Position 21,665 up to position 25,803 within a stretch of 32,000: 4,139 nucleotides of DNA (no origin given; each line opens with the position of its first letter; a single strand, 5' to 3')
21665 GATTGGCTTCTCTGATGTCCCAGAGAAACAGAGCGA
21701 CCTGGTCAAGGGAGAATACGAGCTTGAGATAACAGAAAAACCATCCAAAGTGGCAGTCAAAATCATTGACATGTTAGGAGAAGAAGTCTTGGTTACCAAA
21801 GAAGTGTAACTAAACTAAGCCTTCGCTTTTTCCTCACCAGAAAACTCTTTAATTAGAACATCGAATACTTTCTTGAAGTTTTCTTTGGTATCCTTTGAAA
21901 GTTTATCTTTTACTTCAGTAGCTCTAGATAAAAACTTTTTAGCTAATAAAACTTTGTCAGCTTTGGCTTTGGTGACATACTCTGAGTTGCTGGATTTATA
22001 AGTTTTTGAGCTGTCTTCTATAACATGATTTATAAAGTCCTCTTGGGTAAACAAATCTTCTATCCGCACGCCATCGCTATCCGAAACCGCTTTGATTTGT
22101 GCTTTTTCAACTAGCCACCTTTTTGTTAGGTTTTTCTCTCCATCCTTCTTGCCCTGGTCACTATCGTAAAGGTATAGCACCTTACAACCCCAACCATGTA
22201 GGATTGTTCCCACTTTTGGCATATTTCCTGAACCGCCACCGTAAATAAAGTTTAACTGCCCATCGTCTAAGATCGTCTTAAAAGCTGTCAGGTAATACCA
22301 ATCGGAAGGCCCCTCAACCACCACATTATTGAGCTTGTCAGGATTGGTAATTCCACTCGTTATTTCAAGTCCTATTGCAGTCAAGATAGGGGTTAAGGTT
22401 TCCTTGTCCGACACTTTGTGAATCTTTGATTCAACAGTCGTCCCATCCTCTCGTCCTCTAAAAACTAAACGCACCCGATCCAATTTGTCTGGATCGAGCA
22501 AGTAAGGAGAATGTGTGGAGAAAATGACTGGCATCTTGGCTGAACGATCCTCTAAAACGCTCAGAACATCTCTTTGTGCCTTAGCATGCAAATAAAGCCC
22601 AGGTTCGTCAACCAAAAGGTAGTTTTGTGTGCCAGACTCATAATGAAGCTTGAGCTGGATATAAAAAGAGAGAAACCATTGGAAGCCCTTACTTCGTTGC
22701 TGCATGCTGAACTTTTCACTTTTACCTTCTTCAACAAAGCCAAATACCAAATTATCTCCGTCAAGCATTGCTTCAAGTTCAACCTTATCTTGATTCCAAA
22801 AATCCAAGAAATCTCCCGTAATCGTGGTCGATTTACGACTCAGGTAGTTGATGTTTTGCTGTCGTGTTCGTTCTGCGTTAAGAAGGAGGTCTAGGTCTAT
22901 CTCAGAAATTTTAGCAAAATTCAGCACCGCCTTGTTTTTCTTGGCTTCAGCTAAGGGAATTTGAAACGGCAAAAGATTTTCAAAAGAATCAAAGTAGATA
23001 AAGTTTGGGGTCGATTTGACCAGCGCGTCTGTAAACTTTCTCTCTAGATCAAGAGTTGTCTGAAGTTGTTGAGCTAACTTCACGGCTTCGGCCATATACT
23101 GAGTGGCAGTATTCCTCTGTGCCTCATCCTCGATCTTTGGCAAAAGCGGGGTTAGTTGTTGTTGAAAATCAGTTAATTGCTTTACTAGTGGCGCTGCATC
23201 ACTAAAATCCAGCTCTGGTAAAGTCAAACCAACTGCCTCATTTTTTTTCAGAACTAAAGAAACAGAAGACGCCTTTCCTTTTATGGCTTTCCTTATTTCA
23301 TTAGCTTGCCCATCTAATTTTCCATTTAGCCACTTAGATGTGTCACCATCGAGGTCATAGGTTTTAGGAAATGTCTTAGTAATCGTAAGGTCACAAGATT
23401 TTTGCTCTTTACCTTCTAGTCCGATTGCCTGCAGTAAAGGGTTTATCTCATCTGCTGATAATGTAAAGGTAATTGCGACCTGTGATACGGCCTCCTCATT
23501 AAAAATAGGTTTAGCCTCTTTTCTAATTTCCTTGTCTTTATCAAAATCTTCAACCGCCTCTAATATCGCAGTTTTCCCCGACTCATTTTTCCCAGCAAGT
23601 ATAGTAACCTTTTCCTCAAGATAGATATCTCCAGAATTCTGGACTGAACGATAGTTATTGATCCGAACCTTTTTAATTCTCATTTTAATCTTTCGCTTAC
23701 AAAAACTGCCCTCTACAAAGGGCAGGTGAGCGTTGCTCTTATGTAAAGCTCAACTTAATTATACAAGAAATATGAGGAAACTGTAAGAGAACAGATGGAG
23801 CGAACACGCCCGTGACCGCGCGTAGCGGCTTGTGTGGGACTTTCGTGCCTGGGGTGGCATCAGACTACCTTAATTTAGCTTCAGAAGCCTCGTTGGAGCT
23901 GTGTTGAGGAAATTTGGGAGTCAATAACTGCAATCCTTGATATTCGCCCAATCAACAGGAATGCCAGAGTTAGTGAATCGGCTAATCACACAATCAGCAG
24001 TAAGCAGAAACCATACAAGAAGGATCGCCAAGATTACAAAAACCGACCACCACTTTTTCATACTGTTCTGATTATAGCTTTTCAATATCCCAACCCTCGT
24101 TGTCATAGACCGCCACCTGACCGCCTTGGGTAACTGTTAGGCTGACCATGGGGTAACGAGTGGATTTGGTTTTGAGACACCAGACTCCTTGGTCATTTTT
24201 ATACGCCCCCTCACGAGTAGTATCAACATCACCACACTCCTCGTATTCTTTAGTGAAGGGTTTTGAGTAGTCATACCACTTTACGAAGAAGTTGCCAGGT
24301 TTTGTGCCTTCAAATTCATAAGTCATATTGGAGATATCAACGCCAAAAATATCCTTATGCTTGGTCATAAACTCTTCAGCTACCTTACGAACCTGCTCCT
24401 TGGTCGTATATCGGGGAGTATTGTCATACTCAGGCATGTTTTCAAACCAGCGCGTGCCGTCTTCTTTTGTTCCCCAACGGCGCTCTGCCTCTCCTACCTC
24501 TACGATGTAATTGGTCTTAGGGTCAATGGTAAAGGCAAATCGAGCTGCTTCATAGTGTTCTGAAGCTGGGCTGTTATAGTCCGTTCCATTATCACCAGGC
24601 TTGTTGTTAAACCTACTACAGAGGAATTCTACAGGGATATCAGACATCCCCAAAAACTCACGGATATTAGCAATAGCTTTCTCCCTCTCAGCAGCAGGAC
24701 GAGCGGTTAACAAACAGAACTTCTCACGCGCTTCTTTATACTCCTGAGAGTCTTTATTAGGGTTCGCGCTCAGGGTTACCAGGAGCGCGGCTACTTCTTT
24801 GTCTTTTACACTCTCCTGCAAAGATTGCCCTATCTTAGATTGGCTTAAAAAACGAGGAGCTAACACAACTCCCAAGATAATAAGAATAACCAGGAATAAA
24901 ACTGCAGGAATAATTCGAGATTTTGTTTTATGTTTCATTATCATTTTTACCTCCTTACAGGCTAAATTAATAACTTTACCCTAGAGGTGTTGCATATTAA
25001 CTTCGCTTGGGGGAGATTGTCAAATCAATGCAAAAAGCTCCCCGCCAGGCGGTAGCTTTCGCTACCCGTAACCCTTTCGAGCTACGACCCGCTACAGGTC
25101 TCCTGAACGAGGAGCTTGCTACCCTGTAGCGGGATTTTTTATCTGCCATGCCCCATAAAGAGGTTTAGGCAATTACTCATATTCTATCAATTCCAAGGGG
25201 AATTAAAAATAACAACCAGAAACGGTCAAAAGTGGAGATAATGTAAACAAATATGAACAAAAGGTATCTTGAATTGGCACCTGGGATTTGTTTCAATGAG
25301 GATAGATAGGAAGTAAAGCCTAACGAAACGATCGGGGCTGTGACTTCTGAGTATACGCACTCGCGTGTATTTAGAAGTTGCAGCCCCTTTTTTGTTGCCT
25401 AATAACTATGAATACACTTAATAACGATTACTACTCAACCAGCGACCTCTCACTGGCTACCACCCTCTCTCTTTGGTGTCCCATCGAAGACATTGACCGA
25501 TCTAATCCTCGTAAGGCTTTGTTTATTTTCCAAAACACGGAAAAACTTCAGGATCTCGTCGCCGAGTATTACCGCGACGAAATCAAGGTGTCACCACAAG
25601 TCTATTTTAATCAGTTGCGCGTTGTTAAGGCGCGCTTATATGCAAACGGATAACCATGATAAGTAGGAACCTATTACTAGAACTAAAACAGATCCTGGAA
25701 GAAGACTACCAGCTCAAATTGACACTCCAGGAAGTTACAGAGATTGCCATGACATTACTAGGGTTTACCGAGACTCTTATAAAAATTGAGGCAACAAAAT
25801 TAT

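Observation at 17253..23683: Defence cluster: HTH, type III R-M in res-then-mod order, and a convergent OLD-family nuclease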

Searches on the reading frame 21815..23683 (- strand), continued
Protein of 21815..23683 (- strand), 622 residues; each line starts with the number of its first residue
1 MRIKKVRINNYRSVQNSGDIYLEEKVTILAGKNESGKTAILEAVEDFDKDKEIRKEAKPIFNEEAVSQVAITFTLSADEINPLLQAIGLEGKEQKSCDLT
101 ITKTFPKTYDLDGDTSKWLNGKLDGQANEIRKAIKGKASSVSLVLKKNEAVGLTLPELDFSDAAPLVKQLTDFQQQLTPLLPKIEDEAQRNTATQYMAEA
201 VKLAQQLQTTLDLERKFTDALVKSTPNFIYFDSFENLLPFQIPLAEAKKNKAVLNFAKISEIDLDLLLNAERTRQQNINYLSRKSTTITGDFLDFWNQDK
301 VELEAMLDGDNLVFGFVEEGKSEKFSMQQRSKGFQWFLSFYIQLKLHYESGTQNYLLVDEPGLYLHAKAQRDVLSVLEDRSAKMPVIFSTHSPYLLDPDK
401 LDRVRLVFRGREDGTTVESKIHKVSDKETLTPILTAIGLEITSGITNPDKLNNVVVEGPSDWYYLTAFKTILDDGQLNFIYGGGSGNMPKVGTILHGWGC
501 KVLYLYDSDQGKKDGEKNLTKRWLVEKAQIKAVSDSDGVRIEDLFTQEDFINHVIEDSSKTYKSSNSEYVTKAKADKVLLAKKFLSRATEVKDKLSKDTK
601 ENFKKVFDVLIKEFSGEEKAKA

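Call 86: search_protein_families(library=pfam, alignment_id=A9, max_evalue=0.001)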
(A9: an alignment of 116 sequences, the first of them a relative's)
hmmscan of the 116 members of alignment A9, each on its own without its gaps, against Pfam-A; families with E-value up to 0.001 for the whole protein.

A. member 1, L095:950-1903:+ (317 aa): 2 families
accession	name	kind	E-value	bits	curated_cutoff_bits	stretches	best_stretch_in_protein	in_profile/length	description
PF13588.12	HSDR_N_2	-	5.8e-05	23.6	25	1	46-105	24-83/110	Type I restriction enzyme R protein N terminus (HSDR_N)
PF06250.17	YhcG_C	-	0.00028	21.2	32.5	1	37-82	39-82/157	YhcG PDDEXK nuclease domain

B. families by the number of members that match (of 116 scanned): 120 families (the first 25 are shown)
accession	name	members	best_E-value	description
PF01844.29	HNH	8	1.8e-12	HNH endonuclease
PF02384.22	N6_Mtase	6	2e-108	N-6 DNA Methylase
PF14279.12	HNH_5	6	4.3e-11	HNH endonuclease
PF01420.25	Methylase_S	5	2.9e-41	Type I restriction modification DNA specificity domain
PF12161.14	HsdM_N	5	9e-27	HsdM N-terminal domain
PF03235.19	GmrSD_N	4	5.4e-22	GmrSD restriction endonuclease, N-terminal domain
PF13173.12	AAA_14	4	1.6e-08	AAA domain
PF01170.24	UPF0020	4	2.4e-07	RMKL-like, methyltransferase domain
PF15515.12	MvaI_BcnI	3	1.8e-67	MvaI/BcnI restriction endonuclease family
PF01555.25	N6_N4_Mtase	3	3.8e-66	DNA methylase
PF02086.21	MethyltransfD12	3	2e-51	D12 class N6 adenine-specific DNA methyltransferase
PF00717.28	Peptidase_S24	3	5e-30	Peptidase S24-like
PF13191.12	AAA_16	3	2.4e-16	AAA ATPase domain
PF07669.17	Eco57I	3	3.6e-08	Eco57I restriction-modification methylase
PF01202.28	SKI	2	1.1e-31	Shikimate kinase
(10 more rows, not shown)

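Call 88: search_protein_families(library=pfam, proteins=[L111:1567-2673:+, L155:1117-2268:+, L103:1958-2755:+, L118:896-2065:+, L100:1741-2706:+, L100:4611-5762:+, L108:1699-2823:+, L113:2693-3583:+, L131:3603-6254:+, L110:2575-4722:+], max_evalue=0.001)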
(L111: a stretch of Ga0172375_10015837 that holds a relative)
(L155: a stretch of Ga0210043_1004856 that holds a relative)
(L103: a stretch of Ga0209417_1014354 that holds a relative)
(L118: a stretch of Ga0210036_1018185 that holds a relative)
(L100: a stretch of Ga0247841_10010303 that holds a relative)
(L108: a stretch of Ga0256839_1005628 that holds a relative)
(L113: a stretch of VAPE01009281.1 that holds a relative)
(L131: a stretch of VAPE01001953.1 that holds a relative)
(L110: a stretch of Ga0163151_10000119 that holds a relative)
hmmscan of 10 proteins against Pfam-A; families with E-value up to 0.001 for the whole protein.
L111:1567-2673:+ (368 aa): 0 families

L155:1117-2268:+ (383 aa): 0 families

L103:1958-2755:+ (265 aa): 1 family
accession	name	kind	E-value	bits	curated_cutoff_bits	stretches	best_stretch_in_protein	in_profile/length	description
PF15515.12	MvaI_BcnI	-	1.8e-67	228.1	25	1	14-258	1-227/227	MvaI/BcnI restriction endonuclease family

L118:896-2065:+ (389 aa): 2 families
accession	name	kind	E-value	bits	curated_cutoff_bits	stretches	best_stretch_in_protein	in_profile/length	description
PF03235.19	GmrSD_N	-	9.5e-21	75.3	33.2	1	36-165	12-198/199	GmrSD restriction endonuclease, N-terminal domain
PF01844.29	HNH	-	5.7e-06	26.8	21.4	1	350-389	11-47/47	HNH endonuclease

L100:1741-2706:+ (321 aa): 1 family
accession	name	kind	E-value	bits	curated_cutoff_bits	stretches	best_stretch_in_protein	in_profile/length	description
PF09194.16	Endonuc-BsobI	-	5.4e-135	450.2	25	1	7-321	2-313/313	Restriction endonuclease BsobI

L100:4611-5762:+ (383 aa): 0 families

L108:1699-2823:+ (374 aa): 0 families

L113:2693-3583:+ (296 aa): 1 family
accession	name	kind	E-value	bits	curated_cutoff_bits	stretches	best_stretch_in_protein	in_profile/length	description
PF18899.5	DUF5655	-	1.2e-10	41.9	24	1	184-294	1-108/109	Domain of unknown function (DUF5655)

L131:3603-6254:+ (883 aa): 3 families
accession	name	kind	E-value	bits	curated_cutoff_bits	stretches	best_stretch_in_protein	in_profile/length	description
PF19778.5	RE_endonuc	-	6e-36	123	23.4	1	774-876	2-105/108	Endonuclease domain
PF04851.21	ResIII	-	7.3e-16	59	22.5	1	10-241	6-161/164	Type III restriction enzyme, res subunit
PF00270.35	DEAD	-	9.6e-07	29.1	26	1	80-241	12-159/167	DEAD/DEAH box helicase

L110:2575-4722:+ (715 aa): 4 families
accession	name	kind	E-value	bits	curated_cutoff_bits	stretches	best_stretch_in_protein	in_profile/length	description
PF13860.13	FlgD_ig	-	6.2e-10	39.4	27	1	641-700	13-73/79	FlgD Ig-like domain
PF18962.6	Por_Secre_tail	-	4.6e-08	33.7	27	1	632-712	2-74/75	Secretion system C-terminal sorting domain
PF13585.12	CHU_C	-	4.6e-06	27.1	27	1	637-704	15-75/86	CHU_C Type IX secretion signal domain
PF08309.17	LVIVD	-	3.3e-05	23.6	20.2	1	396-435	2-40/42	LVIVD repeat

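Call 100: search_dna_similar(query=window:21815-23683:-, collection=plasmids, mode=protein, max_evalue=1e-10, max_rows=15)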
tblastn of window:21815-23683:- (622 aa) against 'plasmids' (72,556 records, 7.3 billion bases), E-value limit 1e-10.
Records with a match: 88; places in all: 89; records where one place covers at least 80% of the query: 35.
Best place of each record, by identity: <60% 88.
By first word of the organism name: Acinetobacter 19; Streptomyces 14; Enterobacter 10; Sinorhizobium 6; Klebsiella 4; Rhodococcus 3; Bacillus 2; Acidovorax 2; Paracoccus 2; Deinococcus 2; and 22 more.
By predicted mobility (MOB-suite, as given by PLSDB): non-mobilizable 39; mobilizable 30; conjugative 19.
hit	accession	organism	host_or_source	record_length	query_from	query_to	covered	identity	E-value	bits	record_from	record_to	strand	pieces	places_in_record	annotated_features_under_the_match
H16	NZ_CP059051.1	Lactococcus lactis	cell culture,Cheese product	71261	1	570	92%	35.2%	2e-79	282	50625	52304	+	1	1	AAA family ATPase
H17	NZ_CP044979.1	Bacillus thuringiensis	whole organism,soil sample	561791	1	607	98%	32.7%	4e-71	257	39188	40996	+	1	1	AAA family ATPase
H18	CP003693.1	Bacillus thuringiensis MC28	-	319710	17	557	87%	30.7%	2e-58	220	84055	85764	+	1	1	ATP-dependent endonuclease of the OLD family-like protein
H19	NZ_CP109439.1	Streptomyces sp. NBC_01483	-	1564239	1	551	89%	28.2%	2e-35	150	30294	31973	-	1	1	none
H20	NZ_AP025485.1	Vibrio echinoideorum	-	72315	1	552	89%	27.9%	2e-34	148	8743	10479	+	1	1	AAA family ATPase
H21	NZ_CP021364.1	Acidovorax carolinensis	-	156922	1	571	92%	26.9%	1e-27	126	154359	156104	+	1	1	AAA family ATPase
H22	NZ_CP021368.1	Acidovorax carolinensis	-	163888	1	571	92%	26.9%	1e-27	126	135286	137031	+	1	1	AAA family ATPase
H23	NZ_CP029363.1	Streptomyces globisporus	tomato,cultured microbe,flower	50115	1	551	89%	27.6%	8e-37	155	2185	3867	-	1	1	AAA family ATPase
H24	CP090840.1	Streptomyces viridifaciens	Whole organism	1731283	1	551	89%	27.5%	2e-32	141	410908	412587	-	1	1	AAA family ATPase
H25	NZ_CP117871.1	Arthrobacter agilis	cell culture,Middle part of the water ...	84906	8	558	89%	27.5%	1e-34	148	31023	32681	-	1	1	AAA family ATPase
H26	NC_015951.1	Streptomyces violaceusniger Tu 4113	-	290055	1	551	89%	27.3%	2e-35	150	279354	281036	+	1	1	AAA family ATPase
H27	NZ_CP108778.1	Embleya sp. NBC_00896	-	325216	2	554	89%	27.1%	4e-36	153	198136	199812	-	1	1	AAA family ATPase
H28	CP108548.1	Streptomyces globisporus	-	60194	1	551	89%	27.2%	2e-36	154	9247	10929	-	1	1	AAA family ATPase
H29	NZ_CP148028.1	Gordonia hongkongensis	-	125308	1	551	89%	27.0%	3e-35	150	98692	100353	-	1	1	AAA family ATPase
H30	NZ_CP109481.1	Streptomyces sp. NBC_01450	-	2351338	11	551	87%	27.3%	2e-33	144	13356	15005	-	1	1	none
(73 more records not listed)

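Call 101: get_annotated_region(hit=H16, flank=5000)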
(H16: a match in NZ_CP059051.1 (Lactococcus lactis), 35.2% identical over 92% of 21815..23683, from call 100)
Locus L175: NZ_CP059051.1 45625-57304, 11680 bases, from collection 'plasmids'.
description: Lactococcus lactis strain N8 plasmid pLLN8-2, complete sequence
organism: Lactococcus lactis (NCBI taxid 1358)
taxonomy: Bacteria; Bacillota; Bacilli; Lactobacillales; Streptococcaceae; Lactococcus; Lactococcus lactis
host: -; source: cell culture,Cheese product; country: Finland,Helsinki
typing (MOB-suite, as given by PLSDB): non-mobilizable; replicon rep_cluster_667
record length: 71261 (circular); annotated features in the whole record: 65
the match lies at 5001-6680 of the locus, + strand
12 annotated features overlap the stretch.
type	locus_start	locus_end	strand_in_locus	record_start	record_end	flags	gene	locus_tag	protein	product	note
CDS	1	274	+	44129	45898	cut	-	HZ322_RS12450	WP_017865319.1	oleate hydratase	GO:0006631 - fatty acid metabolic process [Evidence IEA]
CDS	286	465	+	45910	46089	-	-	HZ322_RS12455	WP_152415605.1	hypothetical protein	-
CDS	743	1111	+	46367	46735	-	-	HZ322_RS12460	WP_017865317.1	ACT domain-containing protein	-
CDS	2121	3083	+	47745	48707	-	-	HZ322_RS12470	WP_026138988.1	D-2-hydroxyacid dehydrogenase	-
CDS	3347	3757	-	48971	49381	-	-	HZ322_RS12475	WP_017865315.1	hypothetical protein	-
CDS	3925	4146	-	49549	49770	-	-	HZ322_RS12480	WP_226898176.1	zinc-binding dehydrogenase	-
CDS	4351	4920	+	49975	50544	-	-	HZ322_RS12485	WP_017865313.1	recombinase family protein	GO:0006310 - DNA recombination [Evidence IEA]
CDS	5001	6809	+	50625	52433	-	-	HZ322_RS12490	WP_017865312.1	AAA family ATPase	-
CDS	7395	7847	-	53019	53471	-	ssb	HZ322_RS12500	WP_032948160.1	single-stranded DNA-binding protein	GO:0006310 - DNA recombination [Evidence IEA]; GO:0006281 - DNA repair [Evidence IEA]; GO:0006260 - DNA replication ...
CDS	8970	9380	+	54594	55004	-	-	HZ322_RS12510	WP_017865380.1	GNAT family N-acetyltransferase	-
CDS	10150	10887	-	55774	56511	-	-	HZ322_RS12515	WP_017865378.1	ABC transporter permease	-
CDS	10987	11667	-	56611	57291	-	-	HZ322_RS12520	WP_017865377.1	IS6 family transposase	-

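Call 102: get_annotated_region(hit=H17, flank=5000)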
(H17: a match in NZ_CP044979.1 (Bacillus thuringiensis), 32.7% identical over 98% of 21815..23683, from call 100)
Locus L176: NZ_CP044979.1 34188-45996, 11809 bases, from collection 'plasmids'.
description: Bacillus thuringiensis strain BT62 plasmid pBT62A, complete sequence
organism: Bacillus thuringiensis (NCBI taxid 1428)
taxonomy: Bacteria; Bacillota; Bacilli; Bacillales; Bacillaceae; Bacillus; Bacillus thuringiensis
host: -; source: whole organism,soil sample; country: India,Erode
typing (MOB-suite, as given by PLSDB): non-mobilizable; replicon rep_cluster_125; mating-pair formation MPF_T
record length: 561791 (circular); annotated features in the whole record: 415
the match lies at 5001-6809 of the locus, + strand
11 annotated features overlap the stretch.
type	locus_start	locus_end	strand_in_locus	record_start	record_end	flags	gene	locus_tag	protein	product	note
CDS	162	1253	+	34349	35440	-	-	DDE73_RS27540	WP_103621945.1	RapH N-terminal domain-containing protein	-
CDS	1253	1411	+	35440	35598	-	-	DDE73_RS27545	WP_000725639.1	Phr family secreted Rap phosphatase inhibitor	-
CDS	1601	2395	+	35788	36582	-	-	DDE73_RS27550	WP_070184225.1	hypothetical protein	-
CDS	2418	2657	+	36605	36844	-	-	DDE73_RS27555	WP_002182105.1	hypothetical protein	-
CDS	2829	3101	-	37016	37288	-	-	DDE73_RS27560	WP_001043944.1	HU family DNA-binding protein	GO:0030261 - chromosome condensation [Evidence IEA]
CDS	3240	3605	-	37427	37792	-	-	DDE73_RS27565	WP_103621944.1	hypothetical protein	-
CDS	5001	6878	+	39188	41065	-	-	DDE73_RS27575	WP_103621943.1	AAA family ATPase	-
CDS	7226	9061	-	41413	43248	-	-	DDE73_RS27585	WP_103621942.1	DNA/RNA helicase domain-containing protein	-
CDS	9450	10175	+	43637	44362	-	-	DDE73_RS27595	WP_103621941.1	hypothetical protein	-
CDS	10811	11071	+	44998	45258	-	-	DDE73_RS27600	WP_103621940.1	hypothetical protein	-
CDS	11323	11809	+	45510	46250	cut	-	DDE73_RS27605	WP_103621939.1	hypothetical protein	-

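Call 105: search_solved_structures(query=L141:8129-11317:+, max_evalue=0.001)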
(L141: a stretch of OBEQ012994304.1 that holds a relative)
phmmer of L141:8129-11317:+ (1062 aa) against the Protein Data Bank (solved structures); distinct sequences matched with E-value up to 0.001: 5.
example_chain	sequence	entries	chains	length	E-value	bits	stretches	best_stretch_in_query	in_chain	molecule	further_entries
2w00_A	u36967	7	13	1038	6.5e-40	140.1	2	281-739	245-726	HSDR | Type I restriction enzyme R Protein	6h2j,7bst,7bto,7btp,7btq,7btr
4beb_A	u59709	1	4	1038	7.1e-40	140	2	281-739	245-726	TYPE I RESTRICTION ENZYME HSDR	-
4bec_A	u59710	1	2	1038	7.1e-40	140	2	281-739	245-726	TYPE I RESTRICTION ENZYME HSDR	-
4be7_B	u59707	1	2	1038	7.3e-40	140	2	281-739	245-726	TYPE I RESTRICTION ENZYME ECOR124II R PROTEIN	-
4xjx_A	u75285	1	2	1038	2.9e-39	138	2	281-739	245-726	HsdR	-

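Call 106: search_solved_structures(query=L131:3603-6254:+, max_evalue=0.001)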
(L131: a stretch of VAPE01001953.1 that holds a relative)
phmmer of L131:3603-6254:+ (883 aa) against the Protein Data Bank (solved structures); distinct sequences matched with E-value up to 0.001: 1.
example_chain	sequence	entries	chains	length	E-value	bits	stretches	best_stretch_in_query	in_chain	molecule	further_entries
4zcf_C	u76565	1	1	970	6e-58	199.7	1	53-588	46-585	Restriction endonuclease EcoP15I, restriction subunit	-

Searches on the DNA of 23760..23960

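Call 75: search_rna_families(source=window, start=23760, end=23960, threshold=evalue, max_evalue=5, show_alignments=1)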
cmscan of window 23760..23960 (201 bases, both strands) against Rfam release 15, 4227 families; matches with E-value up to 5: 0.
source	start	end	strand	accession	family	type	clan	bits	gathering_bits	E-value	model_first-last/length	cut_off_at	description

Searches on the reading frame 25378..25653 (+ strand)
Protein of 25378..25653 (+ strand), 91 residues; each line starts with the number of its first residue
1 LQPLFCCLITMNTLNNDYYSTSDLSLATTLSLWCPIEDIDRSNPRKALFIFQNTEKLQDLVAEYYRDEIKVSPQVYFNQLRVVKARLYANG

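Call 20: search_protein_families(library=pfam, proteins=[window:25378-25653:+], max_evalue=0.01)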
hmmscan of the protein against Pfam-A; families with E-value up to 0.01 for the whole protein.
window:25378-25653:+ (91 aa): 1 family
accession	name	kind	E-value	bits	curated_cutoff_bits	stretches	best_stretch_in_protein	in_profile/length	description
PF18903.5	DUF5659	-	3.6e-11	43.2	23.6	1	16-88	1-74/75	Domain of unknown function (DUF5659)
